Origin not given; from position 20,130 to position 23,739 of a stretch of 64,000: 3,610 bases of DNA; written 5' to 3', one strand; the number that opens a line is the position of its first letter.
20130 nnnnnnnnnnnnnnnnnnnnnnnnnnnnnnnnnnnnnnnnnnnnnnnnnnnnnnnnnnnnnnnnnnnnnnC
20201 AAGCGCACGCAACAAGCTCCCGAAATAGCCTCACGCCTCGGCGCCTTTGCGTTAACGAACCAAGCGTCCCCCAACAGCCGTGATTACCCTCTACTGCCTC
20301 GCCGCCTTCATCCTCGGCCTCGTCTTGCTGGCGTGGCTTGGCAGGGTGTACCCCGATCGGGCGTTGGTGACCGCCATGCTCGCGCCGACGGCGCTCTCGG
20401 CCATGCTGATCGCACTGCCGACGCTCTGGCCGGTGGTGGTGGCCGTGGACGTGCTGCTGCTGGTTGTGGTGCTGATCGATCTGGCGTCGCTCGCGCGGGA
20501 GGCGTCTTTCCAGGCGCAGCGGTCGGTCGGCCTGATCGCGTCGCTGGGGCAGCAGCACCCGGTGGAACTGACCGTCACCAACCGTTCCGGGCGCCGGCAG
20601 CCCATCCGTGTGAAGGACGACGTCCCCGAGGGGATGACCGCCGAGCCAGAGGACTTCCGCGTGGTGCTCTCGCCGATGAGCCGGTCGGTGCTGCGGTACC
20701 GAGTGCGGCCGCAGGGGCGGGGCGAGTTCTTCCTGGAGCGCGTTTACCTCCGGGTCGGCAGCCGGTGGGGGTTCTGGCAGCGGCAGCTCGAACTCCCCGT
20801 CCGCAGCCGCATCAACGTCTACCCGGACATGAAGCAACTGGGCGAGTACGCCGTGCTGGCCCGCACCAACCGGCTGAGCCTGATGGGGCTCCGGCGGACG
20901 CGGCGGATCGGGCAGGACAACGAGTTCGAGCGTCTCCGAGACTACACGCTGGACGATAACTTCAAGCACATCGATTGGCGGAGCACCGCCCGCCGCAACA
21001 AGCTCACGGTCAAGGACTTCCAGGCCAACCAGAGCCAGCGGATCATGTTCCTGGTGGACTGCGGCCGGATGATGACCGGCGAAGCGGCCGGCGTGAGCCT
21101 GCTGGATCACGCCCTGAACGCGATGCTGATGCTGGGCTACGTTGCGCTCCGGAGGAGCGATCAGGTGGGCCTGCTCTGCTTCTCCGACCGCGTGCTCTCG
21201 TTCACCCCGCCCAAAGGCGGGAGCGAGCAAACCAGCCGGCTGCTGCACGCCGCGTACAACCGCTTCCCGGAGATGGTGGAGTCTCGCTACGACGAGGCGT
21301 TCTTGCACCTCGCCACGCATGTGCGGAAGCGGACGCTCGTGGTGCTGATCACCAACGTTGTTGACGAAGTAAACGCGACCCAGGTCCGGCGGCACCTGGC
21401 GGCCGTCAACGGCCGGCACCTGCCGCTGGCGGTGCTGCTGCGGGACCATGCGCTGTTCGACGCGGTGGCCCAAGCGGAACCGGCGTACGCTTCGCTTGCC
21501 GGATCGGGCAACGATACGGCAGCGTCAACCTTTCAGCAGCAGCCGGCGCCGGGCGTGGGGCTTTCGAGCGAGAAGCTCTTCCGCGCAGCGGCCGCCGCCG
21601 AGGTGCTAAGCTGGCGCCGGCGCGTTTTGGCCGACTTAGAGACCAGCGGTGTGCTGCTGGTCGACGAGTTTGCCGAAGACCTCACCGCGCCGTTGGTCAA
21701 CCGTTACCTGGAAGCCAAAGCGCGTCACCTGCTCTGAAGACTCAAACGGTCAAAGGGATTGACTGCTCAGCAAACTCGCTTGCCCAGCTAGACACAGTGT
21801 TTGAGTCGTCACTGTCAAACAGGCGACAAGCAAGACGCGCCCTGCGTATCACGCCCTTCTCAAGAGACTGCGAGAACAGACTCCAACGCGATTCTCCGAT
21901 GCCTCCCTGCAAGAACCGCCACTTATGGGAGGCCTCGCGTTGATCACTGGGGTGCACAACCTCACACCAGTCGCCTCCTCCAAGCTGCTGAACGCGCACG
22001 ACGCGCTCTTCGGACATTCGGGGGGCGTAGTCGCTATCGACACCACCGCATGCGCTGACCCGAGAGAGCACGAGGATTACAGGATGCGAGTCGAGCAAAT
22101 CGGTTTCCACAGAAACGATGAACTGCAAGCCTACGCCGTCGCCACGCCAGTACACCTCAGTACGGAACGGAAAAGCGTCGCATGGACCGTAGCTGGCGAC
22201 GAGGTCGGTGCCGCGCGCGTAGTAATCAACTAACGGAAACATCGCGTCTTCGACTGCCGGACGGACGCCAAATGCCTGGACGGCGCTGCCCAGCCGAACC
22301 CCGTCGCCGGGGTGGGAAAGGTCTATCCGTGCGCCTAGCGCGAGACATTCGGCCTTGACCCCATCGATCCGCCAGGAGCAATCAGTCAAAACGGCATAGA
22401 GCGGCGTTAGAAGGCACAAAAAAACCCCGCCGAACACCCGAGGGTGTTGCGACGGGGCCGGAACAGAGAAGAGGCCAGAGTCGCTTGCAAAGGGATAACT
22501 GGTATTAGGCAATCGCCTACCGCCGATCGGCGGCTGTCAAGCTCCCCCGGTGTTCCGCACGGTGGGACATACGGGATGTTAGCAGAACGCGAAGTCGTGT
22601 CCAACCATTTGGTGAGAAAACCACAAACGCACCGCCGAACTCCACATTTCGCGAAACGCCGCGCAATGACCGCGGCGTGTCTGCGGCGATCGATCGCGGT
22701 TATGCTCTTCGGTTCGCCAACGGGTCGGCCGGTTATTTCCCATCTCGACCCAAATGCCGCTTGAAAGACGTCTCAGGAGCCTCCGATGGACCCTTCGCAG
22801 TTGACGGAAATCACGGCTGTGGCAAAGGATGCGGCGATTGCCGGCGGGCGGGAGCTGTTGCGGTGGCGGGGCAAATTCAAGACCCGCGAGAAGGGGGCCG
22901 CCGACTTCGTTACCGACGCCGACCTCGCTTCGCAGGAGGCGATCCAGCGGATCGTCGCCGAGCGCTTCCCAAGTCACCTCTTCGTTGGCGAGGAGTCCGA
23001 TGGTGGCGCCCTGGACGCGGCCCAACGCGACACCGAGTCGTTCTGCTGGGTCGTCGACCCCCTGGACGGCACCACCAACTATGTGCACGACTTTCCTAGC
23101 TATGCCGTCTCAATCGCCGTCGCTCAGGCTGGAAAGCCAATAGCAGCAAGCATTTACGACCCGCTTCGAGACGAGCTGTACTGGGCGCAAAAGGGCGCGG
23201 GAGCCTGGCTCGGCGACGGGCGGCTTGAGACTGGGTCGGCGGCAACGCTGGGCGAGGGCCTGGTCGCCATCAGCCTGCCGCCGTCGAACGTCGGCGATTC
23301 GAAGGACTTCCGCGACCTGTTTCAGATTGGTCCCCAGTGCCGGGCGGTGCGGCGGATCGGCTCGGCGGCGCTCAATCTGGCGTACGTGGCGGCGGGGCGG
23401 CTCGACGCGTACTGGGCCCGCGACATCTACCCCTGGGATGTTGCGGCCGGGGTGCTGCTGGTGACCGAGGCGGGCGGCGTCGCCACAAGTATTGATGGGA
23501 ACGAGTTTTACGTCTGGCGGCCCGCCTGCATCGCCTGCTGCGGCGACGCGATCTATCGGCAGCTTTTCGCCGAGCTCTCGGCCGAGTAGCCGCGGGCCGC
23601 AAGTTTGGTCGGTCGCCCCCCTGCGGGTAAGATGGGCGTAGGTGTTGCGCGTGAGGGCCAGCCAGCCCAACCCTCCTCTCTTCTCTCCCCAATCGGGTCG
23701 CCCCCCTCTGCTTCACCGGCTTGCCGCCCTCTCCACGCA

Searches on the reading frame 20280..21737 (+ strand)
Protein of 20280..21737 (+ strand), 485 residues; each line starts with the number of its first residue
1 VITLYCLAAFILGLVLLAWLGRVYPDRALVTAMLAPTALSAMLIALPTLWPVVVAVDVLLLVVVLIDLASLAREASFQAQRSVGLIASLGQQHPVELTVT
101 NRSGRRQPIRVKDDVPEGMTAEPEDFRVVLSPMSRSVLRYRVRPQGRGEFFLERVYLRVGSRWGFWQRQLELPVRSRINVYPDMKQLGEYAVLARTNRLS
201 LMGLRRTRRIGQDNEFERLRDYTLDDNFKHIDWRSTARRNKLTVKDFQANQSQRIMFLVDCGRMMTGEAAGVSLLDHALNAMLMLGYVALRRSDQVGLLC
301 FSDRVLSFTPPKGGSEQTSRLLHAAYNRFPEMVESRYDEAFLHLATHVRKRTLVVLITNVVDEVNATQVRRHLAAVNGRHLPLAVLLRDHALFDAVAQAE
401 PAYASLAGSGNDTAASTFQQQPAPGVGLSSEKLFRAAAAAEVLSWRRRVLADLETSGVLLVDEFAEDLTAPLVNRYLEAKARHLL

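Call 8: search_protein_families(library=pfam, proteins=[window:20280-21737:+], max_evalue=0.01)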
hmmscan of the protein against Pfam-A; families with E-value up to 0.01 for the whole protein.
window:20280-21737:+ (485 aa): 2 families
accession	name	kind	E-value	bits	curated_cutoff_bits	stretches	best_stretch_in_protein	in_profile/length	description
PF01882.25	DUF58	-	8.6e-27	94.2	23.4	1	219-390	2-171/216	Protein of unknown function DUF58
PF13519.12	VWA_2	-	5.6e-05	24.2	27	1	255-358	1-104/107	von Willebrand factor type A domain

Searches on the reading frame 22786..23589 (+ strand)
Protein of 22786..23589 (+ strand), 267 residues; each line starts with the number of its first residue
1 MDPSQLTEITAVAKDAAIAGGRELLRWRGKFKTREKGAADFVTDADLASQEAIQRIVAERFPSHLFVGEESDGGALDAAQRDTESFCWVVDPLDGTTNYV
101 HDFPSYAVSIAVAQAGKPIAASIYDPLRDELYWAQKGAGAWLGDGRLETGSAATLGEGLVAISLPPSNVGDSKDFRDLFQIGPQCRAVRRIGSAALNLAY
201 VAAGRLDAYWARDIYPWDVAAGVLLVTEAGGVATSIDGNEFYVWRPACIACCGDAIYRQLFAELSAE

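Call 8: search_protein_families(library=pfam, proteins=[window:22786-23589:+], max_evalue=0.01)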
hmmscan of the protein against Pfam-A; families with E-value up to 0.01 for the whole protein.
window:22786-23589:+ (267 aa): 1 family
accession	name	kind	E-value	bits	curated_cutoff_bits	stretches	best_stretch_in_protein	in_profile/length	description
PF00459.30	Inositol_P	-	1.8e-64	218.3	27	1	6-252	2-254/271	Inositol monophosphatase family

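Call 69: search_protein_families(library=ncbifam, proteins=[window:22786-23589:+], max_evalue=0.1)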
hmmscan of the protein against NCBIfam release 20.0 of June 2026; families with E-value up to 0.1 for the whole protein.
window:22786-23589:+ (267 aa): 7 families
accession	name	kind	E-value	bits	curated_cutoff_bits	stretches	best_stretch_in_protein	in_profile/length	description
NF008027.1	PRK10757.1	equivalog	4e-48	163.7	332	1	33-266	31-259/267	inositol-1-monophosphatase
TIGR02067.1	his_9_HisN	equivalog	7.5e-41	140.3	275.15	1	16-259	9-246/252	histidinol-phosphatase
NF009321.0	PRK12676.1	equivalog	4.1e-36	124.4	264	1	50-243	52-236/264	bifunctional fructose-bisphosphatase/inositol-phosphate phosphatase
TIGR01331.1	bisphos_cysQ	equivalog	3.9e-25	88.9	228.8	1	14-241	7-232/250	3'(2'),5'-bisphosphate nucleotidase CysQ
NF010678.0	PRK14076.1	equivalog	1.9e-19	70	493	1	50-241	51-256/570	bifunctional NADP phosphatase/NAD kinase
NF008182.0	PRK10931.1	equivalog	3.1e-15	55.9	379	1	28-238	23-225/246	3'(2'),5'-bisphosphate nucleotidase CysQ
TIGR01330.1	bisphos_HAL2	equivalog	9.1e-11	41.2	267.05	2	217-238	296-317/359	3'(2'),5'-bisphosphate nucleotidase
